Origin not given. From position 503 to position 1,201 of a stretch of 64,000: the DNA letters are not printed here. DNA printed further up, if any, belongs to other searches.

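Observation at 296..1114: The Phd/YefM-VapC module is bracketed by an exact 28-nt direct repeat of the nuoD 3' end, and the second copy still encodes .............-stop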

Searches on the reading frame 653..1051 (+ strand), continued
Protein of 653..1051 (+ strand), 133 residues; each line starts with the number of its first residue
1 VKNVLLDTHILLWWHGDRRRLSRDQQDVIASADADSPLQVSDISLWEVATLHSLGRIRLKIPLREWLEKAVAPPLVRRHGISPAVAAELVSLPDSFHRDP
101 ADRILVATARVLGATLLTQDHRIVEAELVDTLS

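Call 40: find_encoding_contigs(protein=P0124, flank=4000, max_places=6)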
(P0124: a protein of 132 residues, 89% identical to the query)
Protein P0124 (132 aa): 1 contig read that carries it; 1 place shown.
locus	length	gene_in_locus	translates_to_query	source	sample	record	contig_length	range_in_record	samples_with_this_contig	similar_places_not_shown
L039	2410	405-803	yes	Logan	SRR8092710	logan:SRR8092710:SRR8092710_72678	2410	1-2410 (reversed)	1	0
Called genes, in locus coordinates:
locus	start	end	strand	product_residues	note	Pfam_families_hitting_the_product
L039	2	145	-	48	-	?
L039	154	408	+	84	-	PF02604:PhdYeFM_antitox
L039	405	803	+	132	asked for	PF01850:PIN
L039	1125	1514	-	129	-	-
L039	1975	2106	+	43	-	-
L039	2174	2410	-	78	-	?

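Call 47: search_protein_families(library=pfam, proteins=[L038:2926-3771:+, L035:4477-4746:-, L035:4804-5712:-, L036:4647-5519:-], max_evalue=0.1)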
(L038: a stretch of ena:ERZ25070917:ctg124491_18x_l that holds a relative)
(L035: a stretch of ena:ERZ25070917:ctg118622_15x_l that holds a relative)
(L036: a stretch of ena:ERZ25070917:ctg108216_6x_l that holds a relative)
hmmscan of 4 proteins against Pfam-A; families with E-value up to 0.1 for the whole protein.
L038:2926-3771:+ (281 aa): 0 families

L035:4477-4746:- (89 aa): 0 families

L035:4804-5712:- (302 aa): 2 families
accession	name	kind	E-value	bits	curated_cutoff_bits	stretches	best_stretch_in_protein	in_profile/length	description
PF04719.20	TAFII28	-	0.056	13.9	27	0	18-60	37-78/86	hTAFII28-like protein conserved region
PF20172.3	DUF6538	-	0.088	12.9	27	0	45-81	18-53/60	Domain of unknown function (DUF6538)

L036:4647-5519:- (290 aa): 0 families

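Call 55: find_related_loci(query=window:653-1051:+, collection=viral_contigs, flank=5000)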
Query window:653-1051:+ (133 aa) in viral_contigs; peptide patterns used: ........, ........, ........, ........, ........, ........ (x = any residue, [..] = any of these).
4 stretches matched a pattern, but none encodes a relative of the query by tblastn (E <= 1e-3).
